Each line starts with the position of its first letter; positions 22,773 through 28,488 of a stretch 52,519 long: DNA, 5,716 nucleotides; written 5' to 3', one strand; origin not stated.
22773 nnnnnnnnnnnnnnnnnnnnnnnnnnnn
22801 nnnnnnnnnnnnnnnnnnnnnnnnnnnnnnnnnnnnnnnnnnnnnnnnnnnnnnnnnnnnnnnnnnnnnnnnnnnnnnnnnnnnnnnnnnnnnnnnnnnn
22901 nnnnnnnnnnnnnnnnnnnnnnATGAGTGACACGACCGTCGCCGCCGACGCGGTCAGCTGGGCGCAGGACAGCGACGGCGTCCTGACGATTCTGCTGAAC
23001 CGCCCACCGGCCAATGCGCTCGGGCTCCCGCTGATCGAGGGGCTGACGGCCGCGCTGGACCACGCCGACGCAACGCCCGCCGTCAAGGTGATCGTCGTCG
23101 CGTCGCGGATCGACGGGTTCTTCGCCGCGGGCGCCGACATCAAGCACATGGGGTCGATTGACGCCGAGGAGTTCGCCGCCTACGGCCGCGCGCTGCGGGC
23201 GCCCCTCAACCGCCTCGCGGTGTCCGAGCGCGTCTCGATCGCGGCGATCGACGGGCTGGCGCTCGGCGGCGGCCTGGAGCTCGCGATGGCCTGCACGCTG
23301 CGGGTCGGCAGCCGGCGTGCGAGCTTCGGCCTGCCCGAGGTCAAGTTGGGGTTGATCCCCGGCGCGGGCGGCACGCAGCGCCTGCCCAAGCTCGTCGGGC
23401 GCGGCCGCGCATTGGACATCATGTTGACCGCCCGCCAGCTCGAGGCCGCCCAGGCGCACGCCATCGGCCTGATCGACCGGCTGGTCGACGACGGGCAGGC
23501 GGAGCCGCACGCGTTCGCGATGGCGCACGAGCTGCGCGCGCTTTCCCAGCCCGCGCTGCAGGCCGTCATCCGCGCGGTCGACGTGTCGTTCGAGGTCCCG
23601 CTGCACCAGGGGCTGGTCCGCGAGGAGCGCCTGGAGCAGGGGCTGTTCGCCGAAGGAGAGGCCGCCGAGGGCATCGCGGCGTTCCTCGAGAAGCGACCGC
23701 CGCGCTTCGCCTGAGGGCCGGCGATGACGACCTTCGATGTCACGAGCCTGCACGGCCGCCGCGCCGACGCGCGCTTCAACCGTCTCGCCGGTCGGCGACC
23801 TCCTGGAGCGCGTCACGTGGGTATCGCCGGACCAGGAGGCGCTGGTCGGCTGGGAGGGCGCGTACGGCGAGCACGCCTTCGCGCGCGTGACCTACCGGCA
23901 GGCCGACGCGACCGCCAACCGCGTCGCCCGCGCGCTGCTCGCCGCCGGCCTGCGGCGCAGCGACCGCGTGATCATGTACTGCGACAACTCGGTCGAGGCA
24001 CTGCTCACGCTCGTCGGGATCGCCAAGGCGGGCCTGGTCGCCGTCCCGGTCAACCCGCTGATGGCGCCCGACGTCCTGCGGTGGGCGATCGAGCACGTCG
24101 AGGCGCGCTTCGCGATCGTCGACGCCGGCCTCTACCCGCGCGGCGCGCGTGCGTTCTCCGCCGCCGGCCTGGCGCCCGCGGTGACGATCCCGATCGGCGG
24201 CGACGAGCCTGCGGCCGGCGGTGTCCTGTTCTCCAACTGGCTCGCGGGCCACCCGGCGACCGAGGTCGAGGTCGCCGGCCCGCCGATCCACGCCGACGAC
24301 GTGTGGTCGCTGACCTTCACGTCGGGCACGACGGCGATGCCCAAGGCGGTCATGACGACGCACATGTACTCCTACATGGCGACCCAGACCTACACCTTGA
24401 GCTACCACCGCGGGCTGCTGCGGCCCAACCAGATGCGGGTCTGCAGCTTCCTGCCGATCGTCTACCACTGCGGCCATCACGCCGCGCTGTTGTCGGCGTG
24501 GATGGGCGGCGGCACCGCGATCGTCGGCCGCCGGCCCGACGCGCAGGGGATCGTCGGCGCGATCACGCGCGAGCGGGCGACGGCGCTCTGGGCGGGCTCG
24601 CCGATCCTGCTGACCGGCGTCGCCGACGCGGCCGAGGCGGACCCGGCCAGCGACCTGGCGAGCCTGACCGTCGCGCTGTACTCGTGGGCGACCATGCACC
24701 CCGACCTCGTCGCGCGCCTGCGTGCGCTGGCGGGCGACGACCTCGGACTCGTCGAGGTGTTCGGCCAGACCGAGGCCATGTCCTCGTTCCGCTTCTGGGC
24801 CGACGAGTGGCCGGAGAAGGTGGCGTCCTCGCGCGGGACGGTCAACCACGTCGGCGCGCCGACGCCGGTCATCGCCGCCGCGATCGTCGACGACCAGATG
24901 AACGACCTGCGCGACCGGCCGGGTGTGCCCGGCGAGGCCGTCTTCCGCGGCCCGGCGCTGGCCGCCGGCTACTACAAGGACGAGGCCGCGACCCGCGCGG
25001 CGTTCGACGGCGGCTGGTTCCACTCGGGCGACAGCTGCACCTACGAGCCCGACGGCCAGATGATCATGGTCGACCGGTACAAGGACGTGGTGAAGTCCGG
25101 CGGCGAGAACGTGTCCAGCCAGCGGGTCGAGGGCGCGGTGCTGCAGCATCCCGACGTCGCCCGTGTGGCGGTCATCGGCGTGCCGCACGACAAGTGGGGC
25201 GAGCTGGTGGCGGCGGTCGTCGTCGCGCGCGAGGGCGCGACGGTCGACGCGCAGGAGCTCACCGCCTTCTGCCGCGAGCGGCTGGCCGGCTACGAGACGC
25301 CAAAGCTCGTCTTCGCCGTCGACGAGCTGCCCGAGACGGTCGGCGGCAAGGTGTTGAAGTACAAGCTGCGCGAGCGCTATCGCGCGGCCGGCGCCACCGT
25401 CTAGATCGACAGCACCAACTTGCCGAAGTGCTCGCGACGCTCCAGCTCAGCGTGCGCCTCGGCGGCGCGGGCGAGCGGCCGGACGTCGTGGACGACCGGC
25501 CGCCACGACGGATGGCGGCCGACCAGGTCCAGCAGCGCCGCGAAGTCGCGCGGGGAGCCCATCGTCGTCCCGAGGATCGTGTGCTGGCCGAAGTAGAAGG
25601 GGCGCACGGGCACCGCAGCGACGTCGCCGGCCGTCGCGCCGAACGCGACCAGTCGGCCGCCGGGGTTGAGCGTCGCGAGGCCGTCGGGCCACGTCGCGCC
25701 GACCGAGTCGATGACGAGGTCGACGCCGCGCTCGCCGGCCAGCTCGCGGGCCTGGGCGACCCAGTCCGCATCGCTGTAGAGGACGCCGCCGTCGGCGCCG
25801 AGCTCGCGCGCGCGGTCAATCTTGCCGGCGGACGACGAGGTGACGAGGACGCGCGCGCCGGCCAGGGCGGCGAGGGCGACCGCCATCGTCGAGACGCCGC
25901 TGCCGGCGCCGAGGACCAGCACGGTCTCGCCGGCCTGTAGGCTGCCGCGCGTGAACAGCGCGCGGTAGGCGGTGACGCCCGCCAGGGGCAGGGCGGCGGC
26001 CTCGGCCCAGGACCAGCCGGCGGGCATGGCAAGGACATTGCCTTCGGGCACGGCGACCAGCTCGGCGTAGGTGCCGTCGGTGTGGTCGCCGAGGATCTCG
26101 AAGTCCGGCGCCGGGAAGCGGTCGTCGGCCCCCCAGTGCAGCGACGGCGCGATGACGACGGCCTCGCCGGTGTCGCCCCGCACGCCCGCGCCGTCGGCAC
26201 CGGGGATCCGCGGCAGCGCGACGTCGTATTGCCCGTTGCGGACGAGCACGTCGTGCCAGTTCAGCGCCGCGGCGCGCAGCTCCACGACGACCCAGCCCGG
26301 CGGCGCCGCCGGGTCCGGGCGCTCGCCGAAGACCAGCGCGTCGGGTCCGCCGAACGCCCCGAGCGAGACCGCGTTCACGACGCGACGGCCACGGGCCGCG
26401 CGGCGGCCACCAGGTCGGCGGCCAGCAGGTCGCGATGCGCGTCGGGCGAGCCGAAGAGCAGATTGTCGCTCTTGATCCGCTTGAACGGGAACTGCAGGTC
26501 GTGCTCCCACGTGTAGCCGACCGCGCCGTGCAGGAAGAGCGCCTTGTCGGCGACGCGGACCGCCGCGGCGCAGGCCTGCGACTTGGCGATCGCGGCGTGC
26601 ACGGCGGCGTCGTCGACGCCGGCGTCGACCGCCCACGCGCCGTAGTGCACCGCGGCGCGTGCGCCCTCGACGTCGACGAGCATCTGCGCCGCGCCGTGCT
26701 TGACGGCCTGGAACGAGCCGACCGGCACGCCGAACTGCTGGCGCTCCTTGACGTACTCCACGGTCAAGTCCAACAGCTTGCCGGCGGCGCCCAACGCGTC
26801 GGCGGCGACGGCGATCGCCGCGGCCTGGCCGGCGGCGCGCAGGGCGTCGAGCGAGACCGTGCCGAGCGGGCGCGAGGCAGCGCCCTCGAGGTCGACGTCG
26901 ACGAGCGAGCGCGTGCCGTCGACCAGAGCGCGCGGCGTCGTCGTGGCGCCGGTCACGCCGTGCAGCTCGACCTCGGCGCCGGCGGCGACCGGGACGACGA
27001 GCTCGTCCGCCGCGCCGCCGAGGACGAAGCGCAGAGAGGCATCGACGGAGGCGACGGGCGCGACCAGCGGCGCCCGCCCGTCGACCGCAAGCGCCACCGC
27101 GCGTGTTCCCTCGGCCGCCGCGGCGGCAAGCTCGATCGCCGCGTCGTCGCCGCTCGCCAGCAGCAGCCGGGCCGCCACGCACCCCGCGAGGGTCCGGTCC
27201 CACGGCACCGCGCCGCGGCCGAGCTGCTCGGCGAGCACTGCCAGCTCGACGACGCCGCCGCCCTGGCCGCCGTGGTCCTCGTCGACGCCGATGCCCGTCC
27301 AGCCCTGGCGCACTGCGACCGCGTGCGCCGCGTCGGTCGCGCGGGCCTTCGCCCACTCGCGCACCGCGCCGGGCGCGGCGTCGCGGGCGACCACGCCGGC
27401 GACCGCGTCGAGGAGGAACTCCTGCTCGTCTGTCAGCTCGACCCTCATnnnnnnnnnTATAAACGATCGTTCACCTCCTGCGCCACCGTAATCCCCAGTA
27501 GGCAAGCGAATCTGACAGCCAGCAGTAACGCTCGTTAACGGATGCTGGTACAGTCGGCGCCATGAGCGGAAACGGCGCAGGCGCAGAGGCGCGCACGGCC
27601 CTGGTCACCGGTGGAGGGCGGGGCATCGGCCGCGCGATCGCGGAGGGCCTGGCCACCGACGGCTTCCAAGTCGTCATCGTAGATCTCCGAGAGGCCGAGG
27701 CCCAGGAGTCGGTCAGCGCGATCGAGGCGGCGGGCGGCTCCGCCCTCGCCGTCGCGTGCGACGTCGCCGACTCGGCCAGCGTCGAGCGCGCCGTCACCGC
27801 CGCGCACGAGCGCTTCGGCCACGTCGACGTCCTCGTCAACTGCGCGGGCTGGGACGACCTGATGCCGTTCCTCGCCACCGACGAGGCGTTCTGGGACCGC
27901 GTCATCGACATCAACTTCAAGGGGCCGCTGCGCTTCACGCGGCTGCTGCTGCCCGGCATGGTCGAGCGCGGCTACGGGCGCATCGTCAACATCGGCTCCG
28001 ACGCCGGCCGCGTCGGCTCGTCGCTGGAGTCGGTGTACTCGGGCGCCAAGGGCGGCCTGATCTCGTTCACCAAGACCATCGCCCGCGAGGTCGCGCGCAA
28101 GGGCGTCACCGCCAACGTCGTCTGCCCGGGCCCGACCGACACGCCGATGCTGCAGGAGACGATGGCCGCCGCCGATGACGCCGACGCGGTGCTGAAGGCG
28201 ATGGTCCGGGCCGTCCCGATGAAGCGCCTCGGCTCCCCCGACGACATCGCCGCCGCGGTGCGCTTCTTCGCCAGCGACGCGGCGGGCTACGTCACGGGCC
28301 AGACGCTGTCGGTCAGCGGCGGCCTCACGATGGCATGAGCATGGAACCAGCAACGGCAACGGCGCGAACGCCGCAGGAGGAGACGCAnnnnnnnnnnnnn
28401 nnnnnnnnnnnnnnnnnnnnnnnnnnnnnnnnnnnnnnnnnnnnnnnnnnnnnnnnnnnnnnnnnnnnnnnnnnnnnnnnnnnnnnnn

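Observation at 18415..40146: Recurring palindromic operator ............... links five transcription units into one candidate acyl-CoA regulon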

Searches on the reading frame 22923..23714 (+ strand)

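Call 8: search_protein_families(library=pfam, proteins=[window:22923-23714:+])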
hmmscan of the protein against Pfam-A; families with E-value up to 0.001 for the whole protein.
window:22923-23714:+ (263 aa): 2 families
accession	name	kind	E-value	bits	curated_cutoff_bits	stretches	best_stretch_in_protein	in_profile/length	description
PF00378.25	ECH_1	-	2.2e-54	184.9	27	1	17-262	3-248/251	Enoyl-CoA hydratase/isomerase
PF16113.10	ECH_2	-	1.3e-29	104.2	27.2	1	22-192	3-176/335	Enoyl-CoA hydratase/isomerase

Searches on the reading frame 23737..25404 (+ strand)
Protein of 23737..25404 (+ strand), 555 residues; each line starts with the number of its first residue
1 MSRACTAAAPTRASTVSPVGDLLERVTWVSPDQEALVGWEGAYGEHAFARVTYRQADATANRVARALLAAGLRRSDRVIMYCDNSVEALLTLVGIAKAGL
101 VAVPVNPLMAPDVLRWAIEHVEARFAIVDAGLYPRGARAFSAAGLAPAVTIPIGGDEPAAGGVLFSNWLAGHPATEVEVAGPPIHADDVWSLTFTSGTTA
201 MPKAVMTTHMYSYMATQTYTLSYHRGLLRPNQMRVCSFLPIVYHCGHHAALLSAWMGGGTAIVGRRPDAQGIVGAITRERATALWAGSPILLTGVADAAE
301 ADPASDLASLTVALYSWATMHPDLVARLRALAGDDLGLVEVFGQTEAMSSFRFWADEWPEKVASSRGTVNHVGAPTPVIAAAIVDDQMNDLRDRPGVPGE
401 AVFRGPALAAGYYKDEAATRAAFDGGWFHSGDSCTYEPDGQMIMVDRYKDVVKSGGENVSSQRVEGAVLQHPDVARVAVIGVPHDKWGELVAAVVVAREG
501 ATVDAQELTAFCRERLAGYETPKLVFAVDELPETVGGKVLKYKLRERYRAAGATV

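Call 8: search_protein_families(library=pfam, proteins=[window:23737-25404:+])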
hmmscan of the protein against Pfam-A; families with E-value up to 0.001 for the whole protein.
window:23737-25404:+ (555 aa): 2 families
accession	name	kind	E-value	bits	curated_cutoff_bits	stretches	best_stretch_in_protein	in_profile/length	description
PF00501.34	AMP-binding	-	3.8e-64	217.3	29.9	1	30-413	8-384/384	AMP-binding enzyme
PF13193.12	AMP-binding_C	-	5.3e-19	69.4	24.5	1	464-538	2-76/76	AMP-binding enzyme C-terminal domain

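Call 52: search_protein_families(library=ncbifam, proteins=[window:23737-25404:+], max_evalue=0.00001)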
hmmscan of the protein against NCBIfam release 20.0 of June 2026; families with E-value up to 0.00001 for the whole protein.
window:23737-25404:+ (555 aa): 104 families (the best 25 are shown)
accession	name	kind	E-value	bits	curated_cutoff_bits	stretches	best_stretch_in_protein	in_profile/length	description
NF006182.0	PRK08316.1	subfamily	1.3e-109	367.1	663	1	15-551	9-520/523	fatty acyl-CoA synthetase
NF004837.0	PRK06187.1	subfamily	1.9e-101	339.9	476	1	19-551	10-525/531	long-chain-fatty-acid--CoA ligase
NF006020.0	PRK08162.1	subfamily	1.8e-74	251.1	677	1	15-551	18-541/545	acyl-CoA synthetase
NF004808.0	PRK06155.1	equivalog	8.1e-70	235.6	722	1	49-547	45-521/542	ATP-dependent acyl-CoA ligase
NF009233.0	PRK12583.1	subfamily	8.7e-69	232.4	832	2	184-547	198-549/558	fatty acid CoA ligase family protein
NF005801.1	PRK07656.1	equivalog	5.2e-67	226.6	657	1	49-545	25-500/500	FadD3 family acyl-CoA ligase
NF005857.1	PRK07786.1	exception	7.9e-67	225.9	733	1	50-548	34-512/513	fatty-acid--CoA ligase FadD5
NF004511.1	PRK05852.1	equivalog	1.2e-65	222.2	650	1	20-548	2-504/505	FadD7 family fatty acid--CoA ligase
NF005863.0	PRK07798.1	subfamily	2.4e-65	221.1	543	1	19-539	6-522/540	acyl-CoA synthetase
NF005676.0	PRK07470.1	equivalog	4.6e-64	216.9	774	1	21-552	24-533/544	acyl-CoA synthetase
NF004114.0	PRK05605.1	equivalog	3.1e-63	214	766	2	177-548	211-569/575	long-chain-fatty-acid--CoA ligase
NF004797.0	PRK06145.1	equivalog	4.5e-62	210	850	1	50-549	27-496/499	acyl-CoA synthetase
NF006181.0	PRK08314.1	subfamily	1.4e-60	205.1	705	1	50-550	49-556/563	long-chain-fatty-acid--CoA ligase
NF004822.0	PRK06178.1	equivalog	2.9e-59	201.2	782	1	18-548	38-567/571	acyl-CoA synthetase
NF004758.0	PRK06087.1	equivalog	4.9e-57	193.6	736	1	49-546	49-533/548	medium-chain fatty-acid--CoA ligase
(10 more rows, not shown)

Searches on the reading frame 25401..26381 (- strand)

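Call 8: search_protein_families(library=pfam, proteins=[window:25401-26381:-])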
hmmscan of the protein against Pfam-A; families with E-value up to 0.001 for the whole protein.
window:25401-26381:- (326 aa): 3 families
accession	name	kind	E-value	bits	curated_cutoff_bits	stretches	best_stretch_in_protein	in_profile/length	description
PF00107.32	ADH_zinc_N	-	1.6e-28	99.7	31.8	1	162-287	1-127/129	Zinc-binding dehydrogenase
PF13602.12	ADH_zinc_N_2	-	7.9e-17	62.9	27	1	194-324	1-134/134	Zinc-binding dehydrogenase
PF08240.17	ADH_N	-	4.3e-08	33.8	23.5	1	28-120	2-103/104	Alcohol dehydrogenase GroES-like domain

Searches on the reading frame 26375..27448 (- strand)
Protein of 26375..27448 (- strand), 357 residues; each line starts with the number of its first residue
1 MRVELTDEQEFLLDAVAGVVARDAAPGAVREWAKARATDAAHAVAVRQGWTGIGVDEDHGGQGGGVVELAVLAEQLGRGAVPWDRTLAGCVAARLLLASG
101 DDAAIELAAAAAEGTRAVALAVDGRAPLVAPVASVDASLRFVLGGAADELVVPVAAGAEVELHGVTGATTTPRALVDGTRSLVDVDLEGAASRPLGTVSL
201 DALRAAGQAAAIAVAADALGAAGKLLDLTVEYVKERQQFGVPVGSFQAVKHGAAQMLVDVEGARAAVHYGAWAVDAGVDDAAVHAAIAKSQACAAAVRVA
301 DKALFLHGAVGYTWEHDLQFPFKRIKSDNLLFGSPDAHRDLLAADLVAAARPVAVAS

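Call 9: search_protein_families(library=pfam, proteins=[window:26375-27448:-])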
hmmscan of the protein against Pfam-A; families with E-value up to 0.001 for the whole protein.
window:26375-27448:- (357 aa): 2 families
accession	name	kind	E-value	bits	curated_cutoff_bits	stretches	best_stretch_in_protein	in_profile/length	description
PF00441.29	Acyl-CoA_dh_1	-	2e-27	96.6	22.4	1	211-345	15-148/150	Acyl-CoA dehydrogenase, C-terminal domain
PF02771.21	Acyl-CoA_dh_N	-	1.8e-10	41.6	22.9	1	6-102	1-99/113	Acyl-CoA dehydrogenase, N-terminal domain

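Call 52: search_protein_families(library=ncbifam, proteins=[window:26375-27448:-], max_evalue=0.00001)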
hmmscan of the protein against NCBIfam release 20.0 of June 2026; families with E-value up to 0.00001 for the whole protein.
window:26375-27448:- (357 aa): 13 families
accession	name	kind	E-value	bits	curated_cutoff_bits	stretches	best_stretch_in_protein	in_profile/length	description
NF050027.1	acylCoADhIpdE2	equivalog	3.6e-40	138.4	450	1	7-342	1-306/311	acyl-CoA dehydrogenase IpdE2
TIGR03203.1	pimD_small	equivalog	4.8e-28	98.3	652.7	1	177-343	208-373/378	pimeloyl-CoA dehydrogenase small subunit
NF042972.1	AcrlCoAredClosAcrC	equivalog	7.4e-25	87.4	640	1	208-327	239-357/378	acryloyl-CoA reductase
NF045552.1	GlutCoADH_Des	equivalog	7.4e-24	84.7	470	1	211-345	244-378/387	glutaryl-CoA dehydrogenase Acd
NF008997.0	PRK12341.1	equivalog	8.2e-24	84.3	537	2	212-319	243-349/382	acyl-CoA dehydrogenase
NF045652.1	ProlPCPDhRedW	equivalog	2.1e-20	72.9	650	1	216-312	245-340/376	L-prolyl-[peptidyl-carrier protein] dehydrogenase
NF042439.1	SulpropCoADesulf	equivalog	7e-19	67.8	600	1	207-332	231-352/379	3-sulfinopropanoyl-CoA desulfinase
NF053553.1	prodigi_MBC_PigA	equivalog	2.9e-15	56.3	500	1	216-343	250-376/381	prodigiosin MBC biosynthesis dehydrogenase PigA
NF002885.1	PRK03354.1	equivalog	1.5e-14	53.8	540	1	214-334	242-361/378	crotonobetainyl-CoA dehydrogenase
TIGR03207.1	cyc_hxne_CoA_dh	equivalog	4.4e-11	42.1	575.35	1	217-315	244-341/372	cyclohexanecarboxyl-CoA dehydrogenase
NF043006.1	CyhCrbnylCoADH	equivalog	4.5e-10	39.1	650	1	213-343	243-372/380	cyclohexane-1-carbonyl-CoA dehydrogenase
NF058590.1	AcCoDHFadEBacil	equivalog_domain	2.8e-08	32.7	600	1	214-313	260-377/586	acyl-CoA dehydrogenase FadE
NF007000.1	PRK09463.1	subfamily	1.1e-06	27.4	600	1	210-309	297-395/726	acyl-CoA dehydrogenase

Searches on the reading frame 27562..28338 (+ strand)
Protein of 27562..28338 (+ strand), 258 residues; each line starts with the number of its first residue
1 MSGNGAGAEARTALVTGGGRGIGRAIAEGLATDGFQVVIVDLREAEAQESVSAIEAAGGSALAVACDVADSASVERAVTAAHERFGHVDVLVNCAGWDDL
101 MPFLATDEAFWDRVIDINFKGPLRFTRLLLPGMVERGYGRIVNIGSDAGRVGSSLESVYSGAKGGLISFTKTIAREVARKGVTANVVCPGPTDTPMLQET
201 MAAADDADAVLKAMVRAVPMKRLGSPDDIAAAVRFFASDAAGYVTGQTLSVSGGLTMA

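Call 9: search_protein_families(library=pfam, proteins=[window:27562-28338:+])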
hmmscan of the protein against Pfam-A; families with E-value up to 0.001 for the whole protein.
window:27562-28338:+ (258 aa): 5 families
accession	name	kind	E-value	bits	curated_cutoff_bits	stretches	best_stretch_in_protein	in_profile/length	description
PF13561.12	adh_short_C2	-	3.5e-66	223.6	27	1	20-256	6-236/236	Enoyl-(Acyl carrier protein) reductase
PF00106.31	adh_short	-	3.2e-62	209.9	26.6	1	12-201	2-191/195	short chain dehydrogenase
PF08659.16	KR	-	1.9e-15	57.6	22.6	1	12-187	2-173/180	KR domain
PF23441.1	SDR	-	3.9e-05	23.6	27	1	11-255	8-255/258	SDR-like rossmann domain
PF01370.27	Epimerase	-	0.00013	22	20.9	1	13-147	1-116/240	NAD dependent epimerase/dehydratase family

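Call 52: search_protein_families(library=ncbifam, proteins=[window:27562-28338:+], max_evalue=0.00001)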
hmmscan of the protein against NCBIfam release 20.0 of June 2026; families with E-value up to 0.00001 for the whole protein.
window:27562-28338:+ (258 aa): 226 families (the best 25 are shown)
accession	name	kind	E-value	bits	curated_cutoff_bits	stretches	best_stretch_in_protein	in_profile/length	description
TIGR03206.1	benzo_BadH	equivalog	1.4e-93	312.9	431.2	1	10-257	3-250/250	2-hydroxycyclohexanecarboxyl-CoA dehydrogenase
NF004198.0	PRK05653.1-3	equivalog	2.9e-70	236.6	296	1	9-257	6-248/248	3-oxoacyl-ACP reductase FabG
NF005559.1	PRK07231.1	subfamily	9.9e-69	231.6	215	1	9-256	3-248/249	glucose 1-dehydrogenase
NF009466.0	PRK12826.1-2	subfamily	2.3e-68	230.4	222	1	9-257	2-246/248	3-oxoacyl-ACP reductase FabG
TIGR01830.1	3oxo_ACP_reduc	equivalog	8.8e-65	218.7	297.75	1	13-255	1-238/239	3-oxoacyl-[acyl-carrier-protein] reductase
NF009464.0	PRK12824.1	subfamily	2.4e-64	217.4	269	1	10-257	2-244/245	3-oxoacyl-ACP reductase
TIGR01829.1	AcAcCoA_reduct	subfamily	2.4e-63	214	302.1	1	11-257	1-242/242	acetoacetyl-CoA reductase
NF009093.0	PRK12429.1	subfamily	2.4e-63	213.9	258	1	9-257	4-258/259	3-hydroxybutyrate dehydrogenase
TIGR01963.1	PHB_DH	subfamily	4.1e-63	213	307.05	1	11-257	2-254/255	3-hydroxybutyrate dehydrogenase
NF004791.0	PRK06138.1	equivalog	1.3e-62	211.4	312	1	10-257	5-251/252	SDR family oxidoreductase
NF004200.0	PRK05653.1-5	equivalog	3e-59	200.5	273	1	11-255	3-241/242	3-oxoacyl-ACP reductase FabG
NF004818.0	PRK06172.1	equivalog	5.9e-59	199.4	336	1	10-256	7-251/253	SDR family oxidoreductase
NF004197.0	PRK05653.1-1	equivalog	4.9e-58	196.7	332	1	10-257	7-248/249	3-oxoacyl-ACP reductase FabG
NF006070.0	PRK08213.1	subfamily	8.1e-57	192.7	279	1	10-257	12-258/259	gluconate 5-dehydrogenase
NF005067.0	PRK06484.1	equivalog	2.7e-56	191.2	713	1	8-256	7-252/524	short chain dehydrogenase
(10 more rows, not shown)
